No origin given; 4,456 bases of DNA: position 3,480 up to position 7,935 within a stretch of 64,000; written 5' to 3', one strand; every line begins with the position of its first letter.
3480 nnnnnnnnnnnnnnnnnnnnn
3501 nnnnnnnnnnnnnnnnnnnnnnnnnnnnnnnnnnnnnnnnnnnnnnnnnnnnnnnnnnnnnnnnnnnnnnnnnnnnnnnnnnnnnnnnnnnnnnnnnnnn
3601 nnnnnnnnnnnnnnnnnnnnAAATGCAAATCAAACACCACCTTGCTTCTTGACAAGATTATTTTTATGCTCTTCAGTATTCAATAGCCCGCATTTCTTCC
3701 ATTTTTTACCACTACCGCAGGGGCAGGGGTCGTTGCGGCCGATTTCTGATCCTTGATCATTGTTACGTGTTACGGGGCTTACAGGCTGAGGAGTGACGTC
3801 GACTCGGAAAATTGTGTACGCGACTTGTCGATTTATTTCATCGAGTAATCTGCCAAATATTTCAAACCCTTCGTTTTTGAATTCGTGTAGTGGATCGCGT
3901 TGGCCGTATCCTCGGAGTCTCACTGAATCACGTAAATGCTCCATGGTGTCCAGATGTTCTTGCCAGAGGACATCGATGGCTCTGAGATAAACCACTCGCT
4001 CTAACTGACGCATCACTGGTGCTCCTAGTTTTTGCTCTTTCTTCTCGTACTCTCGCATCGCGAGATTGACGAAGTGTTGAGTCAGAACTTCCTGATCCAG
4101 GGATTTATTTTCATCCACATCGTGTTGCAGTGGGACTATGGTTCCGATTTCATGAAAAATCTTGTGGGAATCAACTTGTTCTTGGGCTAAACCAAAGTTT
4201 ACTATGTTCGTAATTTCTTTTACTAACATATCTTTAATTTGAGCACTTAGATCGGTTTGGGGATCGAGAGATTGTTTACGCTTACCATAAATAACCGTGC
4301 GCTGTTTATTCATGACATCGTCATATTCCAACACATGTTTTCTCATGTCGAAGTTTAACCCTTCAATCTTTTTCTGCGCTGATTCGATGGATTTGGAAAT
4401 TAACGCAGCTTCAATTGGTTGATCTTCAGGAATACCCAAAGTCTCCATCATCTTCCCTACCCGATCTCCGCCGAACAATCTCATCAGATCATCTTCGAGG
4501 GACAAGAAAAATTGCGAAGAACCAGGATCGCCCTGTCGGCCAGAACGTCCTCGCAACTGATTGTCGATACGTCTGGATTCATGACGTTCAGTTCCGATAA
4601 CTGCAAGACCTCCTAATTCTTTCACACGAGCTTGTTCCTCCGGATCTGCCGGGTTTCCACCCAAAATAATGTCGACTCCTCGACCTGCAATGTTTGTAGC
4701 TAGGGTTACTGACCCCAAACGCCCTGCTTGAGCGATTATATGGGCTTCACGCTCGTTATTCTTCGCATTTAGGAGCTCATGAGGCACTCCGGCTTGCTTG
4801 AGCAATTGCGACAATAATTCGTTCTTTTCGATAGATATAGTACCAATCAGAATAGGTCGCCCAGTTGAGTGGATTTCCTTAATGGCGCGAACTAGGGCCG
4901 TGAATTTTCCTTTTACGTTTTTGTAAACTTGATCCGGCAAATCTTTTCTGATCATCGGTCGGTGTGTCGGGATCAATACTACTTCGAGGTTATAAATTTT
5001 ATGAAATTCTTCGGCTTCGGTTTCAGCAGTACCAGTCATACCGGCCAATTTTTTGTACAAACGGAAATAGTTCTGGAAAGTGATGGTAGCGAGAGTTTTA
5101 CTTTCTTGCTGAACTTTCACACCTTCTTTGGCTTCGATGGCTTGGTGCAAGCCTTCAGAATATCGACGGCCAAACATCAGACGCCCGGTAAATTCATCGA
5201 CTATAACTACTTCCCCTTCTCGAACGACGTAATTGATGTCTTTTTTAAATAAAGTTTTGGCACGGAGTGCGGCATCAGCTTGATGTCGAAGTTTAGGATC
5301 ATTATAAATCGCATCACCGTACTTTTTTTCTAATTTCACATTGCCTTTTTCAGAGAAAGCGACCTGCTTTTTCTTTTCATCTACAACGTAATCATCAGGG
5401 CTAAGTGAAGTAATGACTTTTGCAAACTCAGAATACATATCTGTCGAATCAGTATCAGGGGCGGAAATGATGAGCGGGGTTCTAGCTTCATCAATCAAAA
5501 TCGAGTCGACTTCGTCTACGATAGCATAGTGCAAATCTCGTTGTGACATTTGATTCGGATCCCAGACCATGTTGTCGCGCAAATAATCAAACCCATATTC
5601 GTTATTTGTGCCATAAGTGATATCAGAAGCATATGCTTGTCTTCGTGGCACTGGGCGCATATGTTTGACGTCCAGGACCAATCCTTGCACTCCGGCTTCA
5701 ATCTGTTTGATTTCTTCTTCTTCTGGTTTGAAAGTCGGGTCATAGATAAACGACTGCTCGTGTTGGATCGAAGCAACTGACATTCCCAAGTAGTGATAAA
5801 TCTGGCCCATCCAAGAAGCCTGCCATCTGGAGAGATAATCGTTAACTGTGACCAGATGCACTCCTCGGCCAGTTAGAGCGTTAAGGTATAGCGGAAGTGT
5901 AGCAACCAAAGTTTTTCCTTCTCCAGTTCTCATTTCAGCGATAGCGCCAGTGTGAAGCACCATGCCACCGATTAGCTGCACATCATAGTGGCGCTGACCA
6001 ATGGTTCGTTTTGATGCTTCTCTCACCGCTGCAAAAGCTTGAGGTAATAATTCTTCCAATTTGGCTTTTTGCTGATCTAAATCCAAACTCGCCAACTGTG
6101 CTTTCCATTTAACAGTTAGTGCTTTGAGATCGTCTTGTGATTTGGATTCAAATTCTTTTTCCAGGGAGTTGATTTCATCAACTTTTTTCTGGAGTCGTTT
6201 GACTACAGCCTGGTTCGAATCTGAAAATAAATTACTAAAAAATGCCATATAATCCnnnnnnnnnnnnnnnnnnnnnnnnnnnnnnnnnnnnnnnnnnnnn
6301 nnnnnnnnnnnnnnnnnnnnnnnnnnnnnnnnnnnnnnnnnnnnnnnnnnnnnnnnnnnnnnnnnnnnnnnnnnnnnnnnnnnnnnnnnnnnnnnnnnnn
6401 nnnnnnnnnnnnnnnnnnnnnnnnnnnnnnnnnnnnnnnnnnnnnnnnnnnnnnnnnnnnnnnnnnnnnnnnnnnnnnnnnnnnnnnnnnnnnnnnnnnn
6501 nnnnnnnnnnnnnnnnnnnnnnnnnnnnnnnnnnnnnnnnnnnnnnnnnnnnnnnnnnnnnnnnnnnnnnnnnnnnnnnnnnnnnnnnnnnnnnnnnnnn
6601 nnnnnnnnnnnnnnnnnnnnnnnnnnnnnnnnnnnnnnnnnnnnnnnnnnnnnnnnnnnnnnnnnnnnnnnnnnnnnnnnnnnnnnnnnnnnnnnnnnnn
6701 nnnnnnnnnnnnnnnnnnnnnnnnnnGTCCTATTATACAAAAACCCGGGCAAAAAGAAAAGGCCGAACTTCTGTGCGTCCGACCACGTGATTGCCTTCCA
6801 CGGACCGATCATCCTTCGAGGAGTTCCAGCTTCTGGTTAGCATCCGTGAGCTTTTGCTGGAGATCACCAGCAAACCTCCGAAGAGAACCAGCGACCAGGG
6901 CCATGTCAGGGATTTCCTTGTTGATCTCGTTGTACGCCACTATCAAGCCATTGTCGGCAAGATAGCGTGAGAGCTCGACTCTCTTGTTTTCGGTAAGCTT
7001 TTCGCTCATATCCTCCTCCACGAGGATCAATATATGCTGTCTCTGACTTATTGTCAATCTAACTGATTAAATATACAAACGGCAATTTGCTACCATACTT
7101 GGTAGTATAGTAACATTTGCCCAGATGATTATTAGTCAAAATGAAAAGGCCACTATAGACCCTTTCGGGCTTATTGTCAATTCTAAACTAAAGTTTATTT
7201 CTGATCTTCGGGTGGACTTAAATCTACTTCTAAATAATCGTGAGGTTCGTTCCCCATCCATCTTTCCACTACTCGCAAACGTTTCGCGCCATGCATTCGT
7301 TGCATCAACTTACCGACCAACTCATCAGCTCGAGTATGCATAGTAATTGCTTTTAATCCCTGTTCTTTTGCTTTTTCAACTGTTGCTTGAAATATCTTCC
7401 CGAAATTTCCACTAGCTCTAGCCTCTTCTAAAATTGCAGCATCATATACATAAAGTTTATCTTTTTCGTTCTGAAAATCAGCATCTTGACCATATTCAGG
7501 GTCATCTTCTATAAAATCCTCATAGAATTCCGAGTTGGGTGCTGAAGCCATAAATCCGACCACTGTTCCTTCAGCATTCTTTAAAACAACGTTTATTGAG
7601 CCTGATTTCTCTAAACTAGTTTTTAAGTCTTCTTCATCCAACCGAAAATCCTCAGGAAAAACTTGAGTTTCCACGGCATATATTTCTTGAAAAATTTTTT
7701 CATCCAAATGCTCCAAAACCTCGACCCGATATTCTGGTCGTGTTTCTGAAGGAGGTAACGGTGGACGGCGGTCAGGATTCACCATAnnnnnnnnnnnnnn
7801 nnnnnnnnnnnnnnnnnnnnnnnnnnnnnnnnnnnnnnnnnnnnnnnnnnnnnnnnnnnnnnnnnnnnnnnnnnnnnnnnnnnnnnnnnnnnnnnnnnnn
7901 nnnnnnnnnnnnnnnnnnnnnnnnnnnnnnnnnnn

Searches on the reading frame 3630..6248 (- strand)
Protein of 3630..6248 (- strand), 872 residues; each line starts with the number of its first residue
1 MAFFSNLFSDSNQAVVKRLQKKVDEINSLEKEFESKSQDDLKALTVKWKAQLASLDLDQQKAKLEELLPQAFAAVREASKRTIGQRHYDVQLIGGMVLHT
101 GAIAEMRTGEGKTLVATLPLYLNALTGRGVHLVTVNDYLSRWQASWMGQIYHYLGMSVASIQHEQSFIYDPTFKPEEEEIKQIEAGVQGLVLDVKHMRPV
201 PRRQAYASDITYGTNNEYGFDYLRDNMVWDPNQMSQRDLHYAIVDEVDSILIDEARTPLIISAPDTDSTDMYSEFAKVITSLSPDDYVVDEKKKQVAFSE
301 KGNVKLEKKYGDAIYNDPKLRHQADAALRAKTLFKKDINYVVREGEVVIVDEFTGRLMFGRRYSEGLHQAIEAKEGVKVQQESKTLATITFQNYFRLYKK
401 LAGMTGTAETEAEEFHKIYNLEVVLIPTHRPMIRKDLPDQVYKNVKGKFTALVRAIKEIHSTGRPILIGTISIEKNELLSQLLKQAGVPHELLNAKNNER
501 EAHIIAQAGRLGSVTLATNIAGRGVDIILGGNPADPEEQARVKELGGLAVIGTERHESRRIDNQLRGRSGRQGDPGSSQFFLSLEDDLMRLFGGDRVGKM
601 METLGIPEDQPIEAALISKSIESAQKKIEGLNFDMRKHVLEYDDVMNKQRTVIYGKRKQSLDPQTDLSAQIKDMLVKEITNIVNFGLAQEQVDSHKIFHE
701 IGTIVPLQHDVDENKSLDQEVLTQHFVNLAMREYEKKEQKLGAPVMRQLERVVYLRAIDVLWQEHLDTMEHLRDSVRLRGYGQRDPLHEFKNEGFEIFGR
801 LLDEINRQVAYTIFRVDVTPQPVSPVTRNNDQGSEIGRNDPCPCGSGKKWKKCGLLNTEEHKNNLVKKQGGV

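Call 41: find_related_loci(query=window:3630-6248:-, collection=metagenome_contigs, flank=6000)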
Query window:3630-6248:- (872 aa) in metagenome_contigs; peptide patterns used: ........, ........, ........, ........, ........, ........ (x = any residue, [..] = any of these).
599 stretches matched a pattern (row limit reached: there are more); 591 encode a relative of the query (tblastn E <= 1e-3); the best 80 are kept; 80 distinct loci.
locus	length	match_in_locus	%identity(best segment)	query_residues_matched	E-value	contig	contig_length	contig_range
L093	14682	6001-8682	54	1-853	0e+0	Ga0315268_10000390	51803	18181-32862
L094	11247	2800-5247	56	1-853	0e+0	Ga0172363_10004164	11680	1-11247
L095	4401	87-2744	55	1-853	0e+0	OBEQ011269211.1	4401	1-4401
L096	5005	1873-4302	56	1-853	0e+0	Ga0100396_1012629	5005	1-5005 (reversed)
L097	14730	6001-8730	54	1-869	0e+0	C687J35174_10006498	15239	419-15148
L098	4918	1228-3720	54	1-868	0e+0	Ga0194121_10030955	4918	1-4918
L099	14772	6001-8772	52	1-853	0e+0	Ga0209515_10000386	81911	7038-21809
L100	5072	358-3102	54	1-853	0e+0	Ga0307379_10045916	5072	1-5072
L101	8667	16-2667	53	1-853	0e+0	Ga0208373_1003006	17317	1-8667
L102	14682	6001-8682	53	1-857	0e+0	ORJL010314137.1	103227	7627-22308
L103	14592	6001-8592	54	2-853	0e+0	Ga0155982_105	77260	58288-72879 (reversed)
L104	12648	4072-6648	53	1-853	0e+0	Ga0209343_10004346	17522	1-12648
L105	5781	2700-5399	51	1-853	0e+0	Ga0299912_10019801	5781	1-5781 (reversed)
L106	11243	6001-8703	52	1-853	0e+0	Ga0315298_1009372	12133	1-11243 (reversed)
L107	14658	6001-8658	51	2-858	0e+0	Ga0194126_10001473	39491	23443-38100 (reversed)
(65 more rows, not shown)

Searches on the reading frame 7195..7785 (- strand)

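Call 3: search_protein_families(library=pfam, proteins=[window:7195-7785:-], max_evalue=0.01)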
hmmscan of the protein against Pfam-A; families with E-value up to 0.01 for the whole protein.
window:7195-7785:- (196 aa): 1 family
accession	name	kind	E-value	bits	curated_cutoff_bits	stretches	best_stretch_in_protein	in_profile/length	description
PF00583.31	Acetyltransf_1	-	0.00089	20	20.7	1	35-154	4-103/116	Acetyltransferase (GNAT) family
